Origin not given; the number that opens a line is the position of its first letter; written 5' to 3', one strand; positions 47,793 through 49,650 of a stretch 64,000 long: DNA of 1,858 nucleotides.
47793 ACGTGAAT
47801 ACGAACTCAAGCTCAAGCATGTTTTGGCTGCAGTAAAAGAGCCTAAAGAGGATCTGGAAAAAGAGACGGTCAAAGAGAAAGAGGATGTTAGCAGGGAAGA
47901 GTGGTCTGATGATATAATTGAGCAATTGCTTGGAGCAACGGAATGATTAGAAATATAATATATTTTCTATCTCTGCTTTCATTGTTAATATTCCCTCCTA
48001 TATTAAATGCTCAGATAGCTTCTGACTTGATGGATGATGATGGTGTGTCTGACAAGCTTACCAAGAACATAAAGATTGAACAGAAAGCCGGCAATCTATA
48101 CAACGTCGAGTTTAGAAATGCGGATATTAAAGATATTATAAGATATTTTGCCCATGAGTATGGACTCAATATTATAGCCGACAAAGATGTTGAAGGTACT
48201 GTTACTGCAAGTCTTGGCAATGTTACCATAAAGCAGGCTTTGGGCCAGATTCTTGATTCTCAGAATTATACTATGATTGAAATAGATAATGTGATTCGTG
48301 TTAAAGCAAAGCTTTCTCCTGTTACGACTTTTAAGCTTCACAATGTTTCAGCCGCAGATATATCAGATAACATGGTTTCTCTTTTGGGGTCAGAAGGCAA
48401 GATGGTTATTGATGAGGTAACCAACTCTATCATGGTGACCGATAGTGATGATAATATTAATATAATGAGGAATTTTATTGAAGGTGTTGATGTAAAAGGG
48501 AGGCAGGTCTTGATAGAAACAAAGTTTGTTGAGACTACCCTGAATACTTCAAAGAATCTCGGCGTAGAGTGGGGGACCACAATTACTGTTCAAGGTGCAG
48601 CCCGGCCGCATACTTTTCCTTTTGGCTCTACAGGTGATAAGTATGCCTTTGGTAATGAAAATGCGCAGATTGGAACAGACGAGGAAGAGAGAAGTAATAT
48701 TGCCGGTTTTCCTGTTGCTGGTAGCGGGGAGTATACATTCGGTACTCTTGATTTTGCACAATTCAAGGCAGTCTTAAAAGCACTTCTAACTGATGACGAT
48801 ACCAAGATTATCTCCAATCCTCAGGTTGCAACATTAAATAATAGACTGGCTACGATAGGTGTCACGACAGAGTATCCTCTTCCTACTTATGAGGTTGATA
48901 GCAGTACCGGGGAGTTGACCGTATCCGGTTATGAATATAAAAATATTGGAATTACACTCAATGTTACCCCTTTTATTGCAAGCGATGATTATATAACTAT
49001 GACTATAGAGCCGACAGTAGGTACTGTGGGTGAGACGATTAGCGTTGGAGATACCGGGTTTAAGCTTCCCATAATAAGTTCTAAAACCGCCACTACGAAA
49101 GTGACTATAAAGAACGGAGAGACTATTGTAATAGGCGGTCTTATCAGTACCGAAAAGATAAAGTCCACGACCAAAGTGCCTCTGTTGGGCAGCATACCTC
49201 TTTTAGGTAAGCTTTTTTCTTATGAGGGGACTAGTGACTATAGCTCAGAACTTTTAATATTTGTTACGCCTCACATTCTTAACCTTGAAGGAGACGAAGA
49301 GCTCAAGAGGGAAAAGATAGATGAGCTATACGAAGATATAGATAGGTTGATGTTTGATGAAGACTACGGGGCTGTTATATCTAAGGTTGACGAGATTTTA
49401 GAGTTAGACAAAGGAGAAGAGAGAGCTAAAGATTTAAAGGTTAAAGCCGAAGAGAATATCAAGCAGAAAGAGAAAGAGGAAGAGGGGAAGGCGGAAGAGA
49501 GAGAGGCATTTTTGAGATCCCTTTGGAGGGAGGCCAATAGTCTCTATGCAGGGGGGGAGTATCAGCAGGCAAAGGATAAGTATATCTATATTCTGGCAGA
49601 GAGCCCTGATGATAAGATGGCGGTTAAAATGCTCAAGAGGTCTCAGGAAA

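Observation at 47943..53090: Secretin with a built-in ~1240-aa C-terminal TPR-like repeat tail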

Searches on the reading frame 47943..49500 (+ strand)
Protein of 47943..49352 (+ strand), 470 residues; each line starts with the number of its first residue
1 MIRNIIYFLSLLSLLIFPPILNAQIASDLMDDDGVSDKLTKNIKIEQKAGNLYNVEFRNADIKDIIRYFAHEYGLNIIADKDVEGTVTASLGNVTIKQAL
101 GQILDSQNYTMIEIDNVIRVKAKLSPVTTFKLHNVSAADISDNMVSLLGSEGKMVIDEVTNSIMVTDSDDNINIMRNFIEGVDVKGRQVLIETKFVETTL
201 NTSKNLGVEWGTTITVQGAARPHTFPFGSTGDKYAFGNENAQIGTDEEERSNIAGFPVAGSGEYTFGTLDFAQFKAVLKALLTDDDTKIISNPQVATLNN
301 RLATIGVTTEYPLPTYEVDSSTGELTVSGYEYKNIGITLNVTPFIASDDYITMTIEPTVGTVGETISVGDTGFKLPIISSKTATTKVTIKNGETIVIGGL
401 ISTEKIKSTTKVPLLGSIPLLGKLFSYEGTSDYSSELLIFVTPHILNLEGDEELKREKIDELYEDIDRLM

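Call 31: search_solved_structures(query=window:47943-49500:+, max_evalue=0.00001, show_alignments=2)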
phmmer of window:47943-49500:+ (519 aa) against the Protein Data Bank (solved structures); distinct sequences matched with E-value up to 0.00001: 23.
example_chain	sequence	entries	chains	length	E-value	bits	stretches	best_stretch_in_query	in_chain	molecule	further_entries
4av2_A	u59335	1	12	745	6.4e-40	140.6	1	134-451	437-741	TYPE IV PILUS BIOGENESIS AND COMPETENCE PROTEIN PILQ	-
9sh1_A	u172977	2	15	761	2.2e-39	138.8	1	134-447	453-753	Type IV pilus biogenesis and competence protein PilQ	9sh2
6w6m_A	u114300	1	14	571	2e-38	135.7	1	121-445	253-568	Type IV pilus secretin PilQ family protein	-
3jc8_Qa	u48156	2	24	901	1.1e-35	126.7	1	133-449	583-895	PilQ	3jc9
6ve2_A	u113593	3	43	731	2.8e-34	122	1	148-448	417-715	Fimbrial assembly protein PilQ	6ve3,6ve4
9x0w_A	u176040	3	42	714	2.9e-34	122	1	50-448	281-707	Fimbrial assembly protein PilQ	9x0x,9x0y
5wq7_A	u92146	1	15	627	1.8e-33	119.4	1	154-460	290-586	Putative type II secretion system protein D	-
6i1x_A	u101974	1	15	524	1.6e-30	109.6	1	146-447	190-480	Type II secretion system protein D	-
6hcg_A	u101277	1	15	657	2.5e-27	99.1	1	158-447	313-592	Type II secretion system protein D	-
9k8v_A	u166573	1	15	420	1.6e-25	93.2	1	158-447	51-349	General secretion pathway protein D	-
5w68_A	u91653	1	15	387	2.5e-25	92.5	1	157-447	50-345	Putative type II secretion protein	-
5wln_G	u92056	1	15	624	3.5e-25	92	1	156-447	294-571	Type II secretion system protein D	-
5wq9_A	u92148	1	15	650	5.5e-25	91.3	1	158-447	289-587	Type II secretion system protein D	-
6i1y_A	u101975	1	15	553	7e-25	91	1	157-447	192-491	General secretion pathway protein GspD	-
5wq8_A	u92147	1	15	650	1.2e-24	90.3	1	158-447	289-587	Type II secretion system protein D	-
4ar0_A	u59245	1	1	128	4e-07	32.4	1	49-125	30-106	TYPE IV PILUS BIOGENESIS AND COMPETENCE PROTEIN PILQ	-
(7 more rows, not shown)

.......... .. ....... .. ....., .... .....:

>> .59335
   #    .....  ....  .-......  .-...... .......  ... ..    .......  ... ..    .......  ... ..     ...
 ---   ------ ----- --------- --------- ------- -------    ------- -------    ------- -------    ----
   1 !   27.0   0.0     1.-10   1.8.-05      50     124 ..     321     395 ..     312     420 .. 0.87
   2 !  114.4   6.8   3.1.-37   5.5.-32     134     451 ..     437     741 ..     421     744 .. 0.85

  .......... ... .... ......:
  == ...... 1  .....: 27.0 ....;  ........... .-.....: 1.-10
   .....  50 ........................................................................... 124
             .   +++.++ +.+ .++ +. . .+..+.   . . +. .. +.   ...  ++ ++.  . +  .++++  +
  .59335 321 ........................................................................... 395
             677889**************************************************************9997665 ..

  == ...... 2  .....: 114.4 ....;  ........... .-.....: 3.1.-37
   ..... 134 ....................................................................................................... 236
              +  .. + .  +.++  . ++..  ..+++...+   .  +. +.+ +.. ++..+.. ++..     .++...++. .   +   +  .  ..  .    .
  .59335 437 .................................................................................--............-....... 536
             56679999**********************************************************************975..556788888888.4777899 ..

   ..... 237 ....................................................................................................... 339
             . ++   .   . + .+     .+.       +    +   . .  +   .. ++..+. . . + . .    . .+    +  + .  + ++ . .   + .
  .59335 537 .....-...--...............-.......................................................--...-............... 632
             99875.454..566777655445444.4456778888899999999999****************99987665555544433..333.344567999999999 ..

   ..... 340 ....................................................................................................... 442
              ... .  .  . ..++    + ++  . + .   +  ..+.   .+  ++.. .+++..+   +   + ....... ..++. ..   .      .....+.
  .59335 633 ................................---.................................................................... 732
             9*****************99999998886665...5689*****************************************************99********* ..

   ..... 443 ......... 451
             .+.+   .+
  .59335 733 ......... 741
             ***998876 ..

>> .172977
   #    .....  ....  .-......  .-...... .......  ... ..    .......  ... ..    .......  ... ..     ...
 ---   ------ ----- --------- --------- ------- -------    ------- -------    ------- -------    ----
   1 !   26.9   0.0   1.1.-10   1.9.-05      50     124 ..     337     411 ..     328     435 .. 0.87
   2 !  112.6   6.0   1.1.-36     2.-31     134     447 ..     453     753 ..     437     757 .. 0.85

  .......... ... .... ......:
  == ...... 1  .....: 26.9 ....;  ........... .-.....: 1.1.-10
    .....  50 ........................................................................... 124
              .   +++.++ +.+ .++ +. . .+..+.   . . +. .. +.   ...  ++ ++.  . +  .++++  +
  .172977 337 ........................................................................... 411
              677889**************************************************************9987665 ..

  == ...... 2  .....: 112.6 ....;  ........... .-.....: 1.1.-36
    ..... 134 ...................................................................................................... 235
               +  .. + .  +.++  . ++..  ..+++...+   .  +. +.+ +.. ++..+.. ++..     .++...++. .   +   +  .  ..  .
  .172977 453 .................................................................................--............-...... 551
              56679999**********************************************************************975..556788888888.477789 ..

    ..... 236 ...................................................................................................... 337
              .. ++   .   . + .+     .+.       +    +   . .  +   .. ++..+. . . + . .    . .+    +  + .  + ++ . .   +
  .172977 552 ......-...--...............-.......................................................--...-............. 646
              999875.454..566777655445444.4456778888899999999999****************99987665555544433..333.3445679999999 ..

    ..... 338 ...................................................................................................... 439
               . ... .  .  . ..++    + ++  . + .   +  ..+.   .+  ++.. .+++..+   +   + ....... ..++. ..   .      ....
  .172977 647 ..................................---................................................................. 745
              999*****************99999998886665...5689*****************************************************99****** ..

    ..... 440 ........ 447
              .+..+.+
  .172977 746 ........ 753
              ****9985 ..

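Call 33: search_protein_representatives(protein=window:47943-49352:+)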
Query: 470 residues. Proteins with E-value up to 0.001 (for the whole library): 42696; up to 1e-10: 26099; up to 1e-30: 2882. The best 150 are listed.
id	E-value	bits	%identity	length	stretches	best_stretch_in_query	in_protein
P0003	1.3e-244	828.3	83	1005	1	1-470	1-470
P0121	1.2e-206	703.2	70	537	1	7-470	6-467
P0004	6.9e-178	608.4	63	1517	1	8-469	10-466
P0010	4.3e-143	493.7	56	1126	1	9-469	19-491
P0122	6.8e-103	361.3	52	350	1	11-350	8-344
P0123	8.5e-77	275.3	35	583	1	43-460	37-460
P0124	5.5e-75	269.3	35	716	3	40-451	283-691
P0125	1.2e-74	268.2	38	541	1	46-450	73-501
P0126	3.3e-74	266.8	40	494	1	51-455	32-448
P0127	3.8e-74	266.6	39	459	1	48-448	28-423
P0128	1.6e-71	257.9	31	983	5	43-448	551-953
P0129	2.5e-69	250.7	38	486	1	53-448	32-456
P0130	3.2e-69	250.3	39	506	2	241-449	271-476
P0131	4.7e-69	249.8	42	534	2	238-447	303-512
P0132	8.6e-69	248.9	40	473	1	53-447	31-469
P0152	3.4e-62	227.2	36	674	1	52-457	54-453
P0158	1.9e-60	221.4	36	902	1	49-453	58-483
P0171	1.0e-58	215.7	34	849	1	52-454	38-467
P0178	1.1e-57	212.4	34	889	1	26-449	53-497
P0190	4.2e-56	207.1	35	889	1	56-455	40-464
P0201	1.2e-54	202.3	32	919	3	261-456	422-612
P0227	1.5e-52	195.3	31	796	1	55-447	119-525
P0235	6.0e-52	193.4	33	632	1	52-454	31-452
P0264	3.5e-50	187.6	32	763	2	128-467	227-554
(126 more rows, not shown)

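Call 34: search_protein_families(library=pfam, proteins=[P0158, P0171, P0178, P0190, P0201, P0227, P0152, P0264, P0235, P0123], max_evalue=0.001)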
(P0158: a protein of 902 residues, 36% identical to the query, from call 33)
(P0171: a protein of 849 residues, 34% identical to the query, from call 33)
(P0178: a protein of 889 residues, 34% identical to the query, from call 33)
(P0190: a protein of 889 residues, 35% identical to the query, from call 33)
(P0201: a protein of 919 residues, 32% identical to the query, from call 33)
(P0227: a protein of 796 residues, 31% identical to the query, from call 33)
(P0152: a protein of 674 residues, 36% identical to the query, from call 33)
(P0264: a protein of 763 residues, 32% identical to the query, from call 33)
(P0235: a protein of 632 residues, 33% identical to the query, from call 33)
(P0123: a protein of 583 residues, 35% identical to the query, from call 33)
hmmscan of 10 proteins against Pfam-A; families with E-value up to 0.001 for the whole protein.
P0158 (902 aa): 5 families
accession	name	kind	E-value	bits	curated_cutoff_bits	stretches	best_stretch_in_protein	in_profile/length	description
PF00263.26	Secretin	-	5.2e-49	166.5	27.5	1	316-477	4-169/169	Bacterial type II and III secretion system protein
PF07660.19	STN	-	5.8e-10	39.2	28.4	1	85-127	2-47/52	Secretin and TonB N terminus short domain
PF03958.22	Secretin_N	-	2.4e-09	37.7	28.2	1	147-207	1-69/69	Bacterial type II/III secretion system short domain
PF21305.2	type_II_gspD_N0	-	9.7e-05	22.6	27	1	64-120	1-61/71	GspD-like, N0 domain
PF13646.12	HEAT_2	-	0.00071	20.3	27.7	0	508-595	5-88/88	HEAT repeats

P0171 (849 aa): 4 families
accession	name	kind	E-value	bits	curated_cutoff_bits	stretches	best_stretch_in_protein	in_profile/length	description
PF00263.26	Secretin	-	1.2e-47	162.1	27.5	1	296-459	1-168/169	Bacterial type II and III secretion system protein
PF03958.22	Secretin_N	-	8.3e-11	42.4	28.2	1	128-188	1-67/69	Bacterial type II/III secretion system short domain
PF13646.12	HEAT_2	-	4.5e-10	40.1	27.7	2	577-655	7-86/88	HEAT repeats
PF07660.19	STN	-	4e-09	36.5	28.4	1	62-104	2-47/52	Secretin and TonB N terminus short domain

P0178 (889 aa): 4 families
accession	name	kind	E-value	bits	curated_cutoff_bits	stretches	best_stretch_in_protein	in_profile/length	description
PF00263.26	Secretin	-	6.3e-46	156.5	27.5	1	332-494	3-168/169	Bacterial type II and III secretion system protein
PF03958.22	Secretin_N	-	1.6e-11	44.7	28.2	1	162-224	2-69/69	Bacterial type II/III secretion system short domain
PF13646.12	HEAT_2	-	3.3e-06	27.7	27.7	1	563-614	7-57/88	HEAT repeats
PF07660.19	STN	-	0.0003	21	28.4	1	97-139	2-47/52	Secretin and TonB N terminus short domain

P0190 (889 aa): 4 families
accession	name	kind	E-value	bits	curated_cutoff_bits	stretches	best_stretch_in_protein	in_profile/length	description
PF00263.26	Secretin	-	9.6e-42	142.9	27.5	1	292-456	1-169/169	Bacterial type II and III secretion system protein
PF03958.22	Secretin_N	-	2.1e-11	44.3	28.2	1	126-186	1-69/69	Bacterial type II/III secretion system short domain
PF13646.12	HEAT_2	-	2.3e-10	41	27.7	1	608-673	11-76/88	HEAT repeats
PF07660.19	STN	-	5.3e-07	29.8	28.4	1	60-102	2-47/52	Secretin and TonB N terminus short domain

P0201 (919 aa): 4 families
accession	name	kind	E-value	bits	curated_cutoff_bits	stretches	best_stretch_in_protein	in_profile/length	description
PF00263.26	Secretin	-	6.7e-45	153.2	27.5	1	442-602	2-168/169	Bacterial type II and III secretion system protein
PF01476.26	LysM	-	4.1e-13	49.5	20.9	1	857-901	1-43/43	LysM domain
PF03958.22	Secretin_N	-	3.7e-11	43.5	28.2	1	310-374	1-69/69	Bacterial type II/III secretion system short domain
PF07660.19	STN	-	4.2e-08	33.3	28.4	1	91-136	1-49/52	Secretin and TonB N terminus short domain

P0227 (796 aa): 4 families
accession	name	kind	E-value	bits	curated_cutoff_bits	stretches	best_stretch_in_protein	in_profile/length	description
PF00263.26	Secretin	-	1.6e-40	138.9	27.5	1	353-525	2-169/169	Bacterial type II and III secretion system protein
PF03958.22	Secretin_N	-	2.1e-07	31.5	28.2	1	197-256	1-66/69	Bacterial type II/III secretion system short domain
PF21305.2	type_II_gspD_N0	-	4e-07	30.2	27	1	119-184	1-71/71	GspD-like, N0 domain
PF07660.19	STN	-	2.8e-05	24.3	28.4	1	140-187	2-52/52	Secretin and TonB N terminus short domain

P0152 (674 aa): 12 families
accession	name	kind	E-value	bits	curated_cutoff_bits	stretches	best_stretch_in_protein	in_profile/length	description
PF00263.26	Secretin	-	4.1e-44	150.6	27.5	1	274-443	1-167/169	Bacterial type II and III secretion system protein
PF07660.19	STN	-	1.4e-11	44.4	28.4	1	77-124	1-51/52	Secretin and TonB N terminus short domain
PF07719.23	TPR_2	-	3.7e-09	36.4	27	1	629-657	5-33/34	Tetratricopeptide repeat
PF21305.2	type_II_gspD_N0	-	2.1e-08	34.3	27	1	57-122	1-71/71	GspD-like, N0 domain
PF03958.22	Secretin_N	-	6.5e-07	29.9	28.2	1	137-196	3-69/69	Bacterial type II/III secretion system short domain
PF13428.12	TPR_14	-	7.1e-07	29.7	23.5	0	477-516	2-41/44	Tetratricopeptide repeat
PF13414.12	TPR_11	-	8e-06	25.9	26.8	0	634-657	3-26/42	TPR repeat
PF14559.12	TPR_19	-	1.2e-05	26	25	0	486-516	1-31/68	Tetratricopeptide repeat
PF00515.34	TPR_1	-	1.3e-05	25.2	27.8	1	632-657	8-33/34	Tetratricopeptide repeat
PF13432.12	TPR_16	-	0.00012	22.8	32.7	0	483-513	4-34/65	Tetratricopeptide repeat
PF13424.12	TPR_12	-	0.00014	22.4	30.1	0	465-505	34-74/77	Tetratricopeptide repeat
PF13176.12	TPR_7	-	0.00062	20.1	27.9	0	635-655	8-29/36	Tetratricopeptide repeat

P0264 (763 aa): 4 families
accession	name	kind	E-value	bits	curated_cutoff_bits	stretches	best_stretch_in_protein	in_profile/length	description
PF00263.26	Secretin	-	1.1e-43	149.2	27.5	1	374-533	2-168/169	Bacterial type II and III secretion system protein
PF03958.22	Secretin_N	-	2.6e-14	53.6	28.2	2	131-181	9-66/69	Bacterial type II/III secretion system short domain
PF21305.2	type_II_gspD_N0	-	1.4e-08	34.9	27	1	41-106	1-71/71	GspD-like, N0 domain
PF07660.19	STN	-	3.1e-07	30.5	28.4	1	61-108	1-51/52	Secretin and TonB N terminus short domain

P0235 (632 aa): 4 families
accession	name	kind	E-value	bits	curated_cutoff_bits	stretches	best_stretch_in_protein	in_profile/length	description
PF00263.26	Secretin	-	4.2e-42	144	27.5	1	275-444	2-168/169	Bacterial type II and III secretion system protein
PF03958.22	Secretin_N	-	2.7e-12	47.2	28.2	1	124-181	1-65/69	Bacterial type II/III secretion system short domain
PF21305.2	type_II_gspD_N0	-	2.2e-06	27.8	27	1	34-85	1-53/71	GspD-like, N0 domain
PF07660.19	STN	-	2.9e-05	24.2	28.4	1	54-91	1-41/52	Secretin and TonB N terminus short domain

P0123 (583 aa): 5 families
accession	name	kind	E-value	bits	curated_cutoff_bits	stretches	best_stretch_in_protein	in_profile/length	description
PF00263.26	Secretin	-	2.7e-48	164.2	27.5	1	284-447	3-169/169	Bacterial type II and III secretion system protein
PF03958.22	Secretin_N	-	3.1e-14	53.4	28.2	1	127-183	1-64/69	Bacterial type II/III secretion system short domain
PF07660.19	STN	-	1.1e-09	38.3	28.4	1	69-116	1-51/52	Secretin and TonB N terminus short domain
PF16344.10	FecR_C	-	1.2e-05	25.6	24.4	1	50-113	3-69/70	FecR, C-terminal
PF21305.2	type_II_gspD_N0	-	1.2e-05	25.5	27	1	49-114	1-71/71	GspD-like, N0 domain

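Call 70: search_protein_families(library=pfam, proteins=[P0201], max_evalue=0.001)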
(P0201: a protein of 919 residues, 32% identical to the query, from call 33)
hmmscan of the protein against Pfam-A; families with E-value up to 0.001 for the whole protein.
P0201 (919 aa): 4 families
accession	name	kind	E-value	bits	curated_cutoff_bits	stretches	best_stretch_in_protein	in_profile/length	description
PF00263.26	Secretin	-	6.7e-45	153.2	27.5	1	442-602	2-168/169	Bacterial type II and III secretion system protein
PF01476.26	LysM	-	4.1e-13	49.5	20.9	1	857-901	1-43/43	LysM domain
PF03958.22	Secretin_N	-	3.7e-11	43.5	28.2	1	310-374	1-69/69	Bacterial type II/III secretion system short domain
PF07660.19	STN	-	4.2e-08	33.3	28.4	1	91-136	1-49/52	Secretin and TonB N terminus short domain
